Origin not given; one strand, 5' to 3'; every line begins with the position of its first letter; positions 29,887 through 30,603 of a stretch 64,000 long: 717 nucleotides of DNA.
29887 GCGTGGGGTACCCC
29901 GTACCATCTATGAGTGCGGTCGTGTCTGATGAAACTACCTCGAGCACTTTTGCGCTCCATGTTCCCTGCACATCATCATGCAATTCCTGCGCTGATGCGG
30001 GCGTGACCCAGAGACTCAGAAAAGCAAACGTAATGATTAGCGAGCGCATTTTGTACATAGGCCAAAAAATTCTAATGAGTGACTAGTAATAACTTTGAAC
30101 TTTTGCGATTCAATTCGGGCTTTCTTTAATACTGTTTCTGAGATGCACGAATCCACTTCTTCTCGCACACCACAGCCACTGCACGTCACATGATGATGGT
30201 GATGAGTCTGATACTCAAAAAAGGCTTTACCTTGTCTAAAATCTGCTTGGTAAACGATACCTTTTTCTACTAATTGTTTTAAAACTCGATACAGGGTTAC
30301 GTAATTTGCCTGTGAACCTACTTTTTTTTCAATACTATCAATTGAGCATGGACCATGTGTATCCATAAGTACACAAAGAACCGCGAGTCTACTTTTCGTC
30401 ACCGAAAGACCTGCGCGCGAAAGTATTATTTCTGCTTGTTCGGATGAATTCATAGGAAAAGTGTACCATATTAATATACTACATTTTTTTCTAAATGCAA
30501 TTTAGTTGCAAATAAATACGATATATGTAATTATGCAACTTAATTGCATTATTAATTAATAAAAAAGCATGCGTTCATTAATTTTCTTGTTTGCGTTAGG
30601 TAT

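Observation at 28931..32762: Zinc-homeostasis locus: His-tailed YibE/F, Zur, two palindromic boxes, a secreted PG-binding protein and ZupT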

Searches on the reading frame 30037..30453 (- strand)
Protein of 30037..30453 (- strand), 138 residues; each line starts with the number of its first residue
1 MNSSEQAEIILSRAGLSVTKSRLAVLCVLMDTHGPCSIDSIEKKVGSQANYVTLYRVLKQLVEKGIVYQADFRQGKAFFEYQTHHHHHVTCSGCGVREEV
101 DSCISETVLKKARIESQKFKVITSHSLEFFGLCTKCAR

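Call 5: search_protein_families(library=pfam, proteins=[window:30037-30453:-], max_evalue=0.01)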
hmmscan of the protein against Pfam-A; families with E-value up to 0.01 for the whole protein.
window:30037-30453:- (138 aa): 2 families
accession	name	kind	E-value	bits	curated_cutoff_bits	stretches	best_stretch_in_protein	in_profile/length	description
PF01475.25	FUR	-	2.3e-17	63.7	23.1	1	14-129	2-120/121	Ferric uptake regulator family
PF01978.25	TrmB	-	0.0013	19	25.6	1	25-70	13-55/68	Sugar-specific transcriptional regulator TrmB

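Call 6: search_protein_families(library=ncbifam, proteins=[window:30037-30453:-], max_evalue=0.01)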
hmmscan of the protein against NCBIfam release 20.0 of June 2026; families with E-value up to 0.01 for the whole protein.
window:30037-30453:- (138 aa): 12 families
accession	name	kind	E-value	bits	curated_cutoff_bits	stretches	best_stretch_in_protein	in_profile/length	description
NF006999.0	PRK09462.1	equivalog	3e-17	62.6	146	1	9-135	6-135/148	ferric iron uptake transcriptional regulator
NF052545.1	TransRegPerRClab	equivalog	2.8e-15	56.5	180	1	8-137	5-135/138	transcriptional regulator PerR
NF051892.1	TransRegFurBacil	equivalog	7e-14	52.1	220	1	11-137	12-144/149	ferric iron uptake transcriptional regulator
NF051891.1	TransRegFurHelico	equivalog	7.9e-10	38.8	200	1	9-137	16-146/148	ferric iron uptake transcriptional regulator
NF047406.1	TransRegPerRTherm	equivalog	1.2e-09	38.5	200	1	18-137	6-126/130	manganese-dependent transcriptional regulator PerR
NF008646.0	PRK11639.1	equivalog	1.5e-08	34.5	167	1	5-137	11-147/171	zinc uptake transcriptional repressor Zur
NF047462.1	FUR_perox_PerRA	exception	2.1e-08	34.7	200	1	3-113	4-119/142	peroxide-responsive transcriptional repressor PerRA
NF045678.1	TransRegIrrA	equivalog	1.2e-06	28.5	150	1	5-92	7-98/138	iron response transcriptional regulator IrrA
NF045677.1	FeRespRegIrr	equivalog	2.5e-05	24.4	170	1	10-91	3-88/127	Fur family transcriptional regulator Irr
TIGR01884.1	cas_HTH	subfamily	5.8e-05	22.6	60.2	1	5-71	129-190/202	CRISPR-associated CARF protein Csa3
NF053606.1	Sta1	subfamily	0.0054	16.8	80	1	19-84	19-84/100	Sta1 family transcriptional regulator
NF002815.0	PRK02967.1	equivalog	0.0092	16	83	0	67-119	60-112/139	nickel-responsive transcriptional regulator NikR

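Call 32: search_solved_structures(query=window:30037-30453:-, max_evalue=0.001, show_alignments=5)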
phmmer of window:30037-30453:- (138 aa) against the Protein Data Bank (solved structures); distinct sequences matched with E-value up to 0.001: 25.
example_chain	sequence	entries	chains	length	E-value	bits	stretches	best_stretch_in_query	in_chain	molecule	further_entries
8j6w_A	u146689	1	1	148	1.2e-15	60.7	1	10-135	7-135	Ferric uptake regulation protein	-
2w57_A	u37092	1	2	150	2e-15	60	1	11-134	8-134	FERRIC UPTAKE REGULATION PROTEIN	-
2o03_A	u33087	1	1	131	6.1e-11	45.5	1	12-137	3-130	probable Zinc uptake regulation protein FurB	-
7ne9_AAA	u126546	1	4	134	1e-10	44.8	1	42-136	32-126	Ferric uptake regulator family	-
2fe3_A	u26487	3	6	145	9.6e-10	41.7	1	9-137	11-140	Peroxide operon regulator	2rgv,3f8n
3mwm_A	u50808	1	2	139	1.9e-09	40.7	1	19-137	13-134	Putative metal uptake regulation protein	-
5nl9_A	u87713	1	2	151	3.6e-09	39.8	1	3-132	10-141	Transcriptional regulator (FUR family)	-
7vo0_G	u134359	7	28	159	3.7e-09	39.8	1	19-137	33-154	Putative metal uptake regulation protein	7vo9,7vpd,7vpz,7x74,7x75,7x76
6d57_A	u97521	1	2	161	8.2e-09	38.6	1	7-136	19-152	Ferric uptake regulation protein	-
4ets_A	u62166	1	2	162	8.4e-09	38.6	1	7-136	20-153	Ferric uptake regulation protein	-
9ire_A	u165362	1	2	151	1.2e-08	38.1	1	12-137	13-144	Ferric uptake regulation protein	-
5nbc_A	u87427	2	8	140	1.6e-08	37.7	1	9-137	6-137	Ferric uptake regulation protein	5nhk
1mzb_A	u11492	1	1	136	5.9e-08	35.9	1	11-126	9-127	ferric uptake regulation protein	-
3eyy_A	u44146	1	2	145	7.6e-08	35.5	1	13-137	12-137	Putative iron uptake regulatory protein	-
5fd5_A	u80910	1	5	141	8.4e-08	35.4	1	8-134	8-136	Ferric uptake regulation protein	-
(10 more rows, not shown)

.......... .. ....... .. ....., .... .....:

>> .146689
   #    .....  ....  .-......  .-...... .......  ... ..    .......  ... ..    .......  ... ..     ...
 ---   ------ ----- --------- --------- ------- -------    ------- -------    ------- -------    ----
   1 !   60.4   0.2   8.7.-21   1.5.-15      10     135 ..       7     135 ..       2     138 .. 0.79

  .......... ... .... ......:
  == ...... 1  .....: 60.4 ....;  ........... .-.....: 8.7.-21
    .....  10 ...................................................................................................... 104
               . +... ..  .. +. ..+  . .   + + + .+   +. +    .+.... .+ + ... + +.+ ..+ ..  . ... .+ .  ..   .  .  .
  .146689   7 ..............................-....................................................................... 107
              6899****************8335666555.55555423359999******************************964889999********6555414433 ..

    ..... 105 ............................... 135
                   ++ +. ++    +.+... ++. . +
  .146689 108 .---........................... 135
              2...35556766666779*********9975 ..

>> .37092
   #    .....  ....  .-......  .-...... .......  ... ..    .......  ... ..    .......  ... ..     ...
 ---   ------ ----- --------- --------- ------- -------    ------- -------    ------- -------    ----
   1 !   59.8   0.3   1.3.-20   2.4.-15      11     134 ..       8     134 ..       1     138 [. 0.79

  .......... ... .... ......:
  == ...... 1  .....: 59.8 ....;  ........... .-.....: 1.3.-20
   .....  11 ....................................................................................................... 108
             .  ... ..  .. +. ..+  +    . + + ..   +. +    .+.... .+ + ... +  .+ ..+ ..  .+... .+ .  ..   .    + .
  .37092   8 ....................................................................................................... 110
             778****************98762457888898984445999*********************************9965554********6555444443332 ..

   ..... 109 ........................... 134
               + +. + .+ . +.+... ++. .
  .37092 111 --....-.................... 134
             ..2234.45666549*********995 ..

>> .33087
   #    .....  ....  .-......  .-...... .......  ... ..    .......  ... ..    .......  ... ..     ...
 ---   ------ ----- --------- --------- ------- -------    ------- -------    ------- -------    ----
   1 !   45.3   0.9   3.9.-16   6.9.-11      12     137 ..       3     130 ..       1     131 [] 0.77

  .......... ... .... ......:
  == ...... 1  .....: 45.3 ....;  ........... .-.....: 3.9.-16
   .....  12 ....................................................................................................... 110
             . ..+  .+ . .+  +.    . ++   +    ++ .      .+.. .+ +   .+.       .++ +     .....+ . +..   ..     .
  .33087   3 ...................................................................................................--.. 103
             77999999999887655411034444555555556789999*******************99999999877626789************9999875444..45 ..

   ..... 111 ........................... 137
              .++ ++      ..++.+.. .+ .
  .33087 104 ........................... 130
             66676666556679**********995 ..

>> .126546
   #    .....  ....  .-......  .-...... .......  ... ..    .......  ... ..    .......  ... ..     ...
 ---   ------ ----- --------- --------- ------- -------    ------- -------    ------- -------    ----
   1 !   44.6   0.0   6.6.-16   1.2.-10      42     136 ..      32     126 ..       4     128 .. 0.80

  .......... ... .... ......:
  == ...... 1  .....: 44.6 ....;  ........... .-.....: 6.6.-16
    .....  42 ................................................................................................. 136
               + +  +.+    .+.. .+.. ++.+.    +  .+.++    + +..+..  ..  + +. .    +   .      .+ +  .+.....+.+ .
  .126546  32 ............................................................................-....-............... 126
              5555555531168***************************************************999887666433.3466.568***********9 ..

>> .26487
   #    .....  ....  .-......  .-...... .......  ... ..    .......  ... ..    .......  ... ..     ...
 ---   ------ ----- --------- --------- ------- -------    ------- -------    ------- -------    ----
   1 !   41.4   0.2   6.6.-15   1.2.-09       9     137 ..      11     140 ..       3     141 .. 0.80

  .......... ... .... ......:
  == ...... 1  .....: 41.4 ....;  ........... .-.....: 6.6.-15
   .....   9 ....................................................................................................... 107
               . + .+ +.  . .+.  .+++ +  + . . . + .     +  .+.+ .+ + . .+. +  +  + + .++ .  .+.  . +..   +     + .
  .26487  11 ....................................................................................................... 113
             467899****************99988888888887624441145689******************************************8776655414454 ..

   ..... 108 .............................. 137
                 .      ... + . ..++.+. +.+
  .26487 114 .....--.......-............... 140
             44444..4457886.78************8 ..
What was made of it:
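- On Zur subfamily: E80 is present, as in Fur (call 32).
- The protein keeps the Fur-like E80 (call 32). The best NCBIfam and PDB sequence matches are Fur and PerR (calls 6, 32).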
